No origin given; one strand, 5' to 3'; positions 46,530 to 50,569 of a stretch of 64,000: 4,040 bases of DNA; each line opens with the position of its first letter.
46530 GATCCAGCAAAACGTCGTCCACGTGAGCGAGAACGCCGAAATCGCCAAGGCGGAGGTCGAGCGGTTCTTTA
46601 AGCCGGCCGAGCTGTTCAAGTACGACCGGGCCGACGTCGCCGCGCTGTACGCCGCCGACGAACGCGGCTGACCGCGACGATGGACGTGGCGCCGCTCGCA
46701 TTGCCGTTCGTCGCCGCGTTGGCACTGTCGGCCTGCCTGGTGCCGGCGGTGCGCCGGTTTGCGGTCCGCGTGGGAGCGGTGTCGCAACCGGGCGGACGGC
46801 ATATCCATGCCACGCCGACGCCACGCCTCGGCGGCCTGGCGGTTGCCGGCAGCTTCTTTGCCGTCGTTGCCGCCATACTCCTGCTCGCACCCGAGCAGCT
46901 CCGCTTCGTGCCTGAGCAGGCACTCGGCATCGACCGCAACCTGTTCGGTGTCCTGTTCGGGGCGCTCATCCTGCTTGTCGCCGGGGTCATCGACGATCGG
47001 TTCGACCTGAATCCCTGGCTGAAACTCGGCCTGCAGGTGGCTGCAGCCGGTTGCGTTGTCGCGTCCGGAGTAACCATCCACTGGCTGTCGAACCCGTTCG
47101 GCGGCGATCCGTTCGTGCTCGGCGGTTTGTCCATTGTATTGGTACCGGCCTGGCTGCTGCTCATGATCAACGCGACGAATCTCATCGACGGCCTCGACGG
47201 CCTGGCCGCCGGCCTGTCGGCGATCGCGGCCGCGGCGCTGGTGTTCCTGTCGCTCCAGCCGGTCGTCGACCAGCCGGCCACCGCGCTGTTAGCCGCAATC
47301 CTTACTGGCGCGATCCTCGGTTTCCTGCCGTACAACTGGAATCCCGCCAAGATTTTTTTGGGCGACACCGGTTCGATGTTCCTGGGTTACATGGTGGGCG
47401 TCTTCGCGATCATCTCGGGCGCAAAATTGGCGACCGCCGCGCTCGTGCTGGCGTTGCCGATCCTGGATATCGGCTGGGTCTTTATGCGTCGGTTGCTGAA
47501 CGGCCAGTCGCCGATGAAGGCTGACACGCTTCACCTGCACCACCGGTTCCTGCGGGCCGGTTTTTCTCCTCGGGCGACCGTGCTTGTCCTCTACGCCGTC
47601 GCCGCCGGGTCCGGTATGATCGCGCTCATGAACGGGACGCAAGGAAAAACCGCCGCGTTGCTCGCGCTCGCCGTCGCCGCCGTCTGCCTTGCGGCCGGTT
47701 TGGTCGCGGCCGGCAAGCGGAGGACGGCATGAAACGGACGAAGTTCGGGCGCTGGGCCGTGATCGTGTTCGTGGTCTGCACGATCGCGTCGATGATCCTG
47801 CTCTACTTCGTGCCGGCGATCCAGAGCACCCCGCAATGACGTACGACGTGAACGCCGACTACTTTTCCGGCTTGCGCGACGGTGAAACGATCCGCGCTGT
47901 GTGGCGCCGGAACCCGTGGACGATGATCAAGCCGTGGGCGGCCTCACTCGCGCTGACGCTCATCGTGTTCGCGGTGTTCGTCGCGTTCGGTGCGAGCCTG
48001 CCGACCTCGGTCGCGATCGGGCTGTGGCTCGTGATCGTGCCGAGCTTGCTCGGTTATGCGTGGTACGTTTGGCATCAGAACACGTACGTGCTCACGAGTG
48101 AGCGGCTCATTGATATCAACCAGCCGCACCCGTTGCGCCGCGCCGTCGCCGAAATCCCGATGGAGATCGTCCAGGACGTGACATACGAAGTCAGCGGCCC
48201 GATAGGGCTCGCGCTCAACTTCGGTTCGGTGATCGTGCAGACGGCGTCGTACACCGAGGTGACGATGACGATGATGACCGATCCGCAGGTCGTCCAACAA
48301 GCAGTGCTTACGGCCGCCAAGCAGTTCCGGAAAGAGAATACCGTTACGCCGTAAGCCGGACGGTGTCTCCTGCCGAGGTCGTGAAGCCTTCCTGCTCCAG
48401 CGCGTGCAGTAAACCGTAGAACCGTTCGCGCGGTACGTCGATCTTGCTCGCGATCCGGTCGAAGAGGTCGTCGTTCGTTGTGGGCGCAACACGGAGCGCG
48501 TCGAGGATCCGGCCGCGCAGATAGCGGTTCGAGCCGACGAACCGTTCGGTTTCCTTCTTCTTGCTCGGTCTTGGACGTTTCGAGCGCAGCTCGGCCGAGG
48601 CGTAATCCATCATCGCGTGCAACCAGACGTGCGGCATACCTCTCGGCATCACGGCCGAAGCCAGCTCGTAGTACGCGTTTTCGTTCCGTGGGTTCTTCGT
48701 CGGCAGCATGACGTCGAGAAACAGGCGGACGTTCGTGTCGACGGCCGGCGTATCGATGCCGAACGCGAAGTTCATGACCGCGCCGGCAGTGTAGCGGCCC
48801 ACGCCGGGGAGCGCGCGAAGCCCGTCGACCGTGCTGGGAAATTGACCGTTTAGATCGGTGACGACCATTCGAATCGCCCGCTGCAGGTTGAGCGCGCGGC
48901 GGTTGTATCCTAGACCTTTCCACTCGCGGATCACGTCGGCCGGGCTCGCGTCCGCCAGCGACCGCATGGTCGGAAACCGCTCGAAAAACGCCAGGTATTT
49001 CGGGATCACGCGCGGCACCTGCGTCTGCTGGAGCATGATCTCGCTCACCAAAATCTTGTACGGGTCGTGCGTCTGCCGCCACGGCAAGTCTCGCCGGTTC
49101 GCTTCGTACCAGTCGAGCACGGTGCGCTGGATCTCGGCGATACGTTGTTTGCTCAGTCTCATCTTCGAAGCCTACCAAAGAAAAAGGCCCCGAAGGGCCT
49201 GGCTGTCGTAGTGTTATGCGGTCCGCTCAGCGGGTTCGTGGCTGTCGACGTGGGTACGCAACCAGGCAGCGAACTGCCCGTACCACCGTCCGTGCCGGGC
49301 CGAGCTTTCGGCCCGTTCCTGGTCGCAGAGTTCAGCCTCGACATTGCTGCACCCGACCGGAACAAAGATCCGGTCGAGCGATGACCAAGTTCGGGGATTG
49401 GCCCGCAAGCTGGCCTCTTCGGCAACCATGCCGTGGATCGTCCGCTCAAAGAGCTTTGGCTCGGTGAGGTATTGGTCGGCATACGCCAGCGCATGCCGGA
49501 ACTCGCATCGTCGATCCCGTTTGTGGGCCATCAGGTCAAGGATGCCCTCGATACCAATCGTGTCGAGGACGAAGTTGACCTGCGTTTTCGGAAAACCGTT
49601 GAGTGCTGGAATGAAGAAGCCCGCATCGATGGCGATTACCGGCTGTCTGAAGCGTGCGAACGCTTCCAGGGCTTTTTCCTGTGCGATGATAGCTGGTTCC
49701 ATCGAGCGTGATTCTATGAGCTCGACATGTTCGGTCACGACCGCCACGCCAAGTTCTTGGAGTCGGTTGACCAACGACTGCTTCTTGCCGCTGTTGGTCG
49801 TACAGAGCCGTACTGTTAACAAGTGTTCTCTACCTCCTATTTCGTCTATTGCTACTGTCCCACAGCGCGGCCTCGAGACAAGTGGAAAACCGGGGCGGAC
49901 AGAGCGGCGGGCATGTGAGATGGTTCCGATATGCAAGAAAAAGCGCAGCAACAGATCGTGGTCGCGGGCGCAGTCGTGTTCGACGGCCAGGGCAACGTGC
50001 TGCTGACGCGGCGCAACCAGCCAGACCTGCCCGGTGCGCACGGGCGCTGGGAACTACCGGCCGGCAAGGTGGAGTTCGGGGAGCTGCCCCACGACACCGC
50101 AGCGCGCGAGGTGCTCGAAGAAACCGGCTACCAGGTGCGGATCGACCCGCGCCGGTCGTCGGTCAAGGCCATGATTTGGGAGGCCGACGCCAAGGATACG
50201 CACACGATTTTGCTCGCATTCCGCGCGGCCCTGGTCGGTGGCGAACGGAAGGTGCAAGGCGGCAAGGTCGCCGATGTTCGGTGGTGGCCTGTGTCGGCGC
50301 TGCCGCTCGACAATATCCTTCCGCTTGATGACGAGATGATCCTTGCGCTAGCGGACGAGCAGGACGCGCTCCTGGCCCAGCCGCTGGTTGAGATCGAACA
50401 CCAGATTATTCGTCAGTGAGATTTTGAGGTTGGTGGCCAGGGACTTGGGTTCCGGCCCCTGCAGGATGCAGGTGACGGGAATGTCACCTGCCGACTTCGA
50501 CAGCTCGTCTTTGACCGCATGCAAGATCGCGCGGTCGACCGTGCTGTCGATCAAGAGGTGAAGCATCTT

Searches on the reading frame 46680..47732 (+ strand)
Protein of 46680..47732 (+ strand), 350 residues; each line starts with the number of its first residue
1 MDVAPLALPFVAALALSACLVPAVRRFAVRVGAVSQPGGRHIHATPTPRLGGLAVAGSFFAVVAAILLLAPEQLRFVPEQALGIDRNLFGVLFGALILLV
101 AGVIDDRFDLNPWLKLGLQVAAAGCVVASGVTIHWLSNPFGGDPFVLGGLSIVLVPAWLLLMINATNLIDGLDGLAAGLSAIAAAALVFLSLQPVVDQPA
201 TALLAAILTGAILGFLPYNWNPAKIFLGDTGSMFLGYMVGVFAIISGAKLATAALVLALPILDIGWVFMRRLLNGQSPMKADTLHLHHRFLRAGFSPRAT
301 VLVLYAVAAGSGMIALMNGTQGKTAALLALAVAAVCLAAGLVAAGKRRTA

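Call 56: search_protein_families(library=pfam, proteins=[window:46680-47732:+])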
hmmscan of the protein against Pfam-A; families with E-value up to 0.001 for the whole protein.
window:46680-47732:+ (350 aa): 1 family
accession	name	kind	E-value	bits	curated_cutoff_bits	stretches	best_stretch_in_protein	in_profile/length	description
PF00953.26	Glycos_transf_4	-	2.1e-39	135.5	27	1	89-246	2-159/160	Glycosyl transferase family 4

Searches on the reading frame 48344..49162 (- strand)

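Call 17: search_protein_families(library=pfam, proteins=[window:48344-49162:-])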
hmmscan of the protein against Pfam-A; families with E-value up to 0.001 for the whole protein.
window:48344-49162:- (272 aa): 2 families
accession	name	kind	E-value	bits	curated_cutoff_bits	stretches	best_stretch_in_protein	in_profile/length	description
PF00730.31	HhH-GPD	-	5.6e-14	52.8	26.2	1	39-163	1-98/108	HhH-GPD superfamily base excision DNA repair protein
PF00633.29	HHH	-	5.1e-08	32.8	24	1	104-132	2-30/30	Helix-hairpin-helix motif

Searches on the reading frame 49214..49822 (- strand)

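Call 17: search_protein_families(library=pfam, proteins=[window:49214-49822:-])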
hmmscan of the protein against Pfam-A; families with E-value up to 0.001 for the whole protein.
window:49214-49822:- (202 aa): 1 family
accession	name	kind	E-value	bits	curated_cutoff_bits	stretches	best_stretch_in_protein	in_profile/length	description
PF01725.21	Ham1p_like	-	5.3e-17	62.8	22.5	1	6-176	3-176/186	Ham1 family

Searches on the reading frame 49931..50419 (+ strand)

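Call 17: search_protein_families(library=pfam, proteins=[window:49931-50419:+])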
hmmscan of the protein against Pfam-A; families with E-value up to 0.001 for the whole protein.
window:49931-50419:+ (162 aa): 2 families
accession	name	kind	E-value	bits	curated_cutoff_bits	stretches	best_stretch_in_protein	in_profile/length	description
PF00293.34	NUDIX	-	1.2e-22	80.8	21.1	1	10-137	4-131/134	NUDIX domain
PF14815.12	NUDIX_4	-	0.00013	22.2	35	1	14-73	3-58/113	NUDIX domain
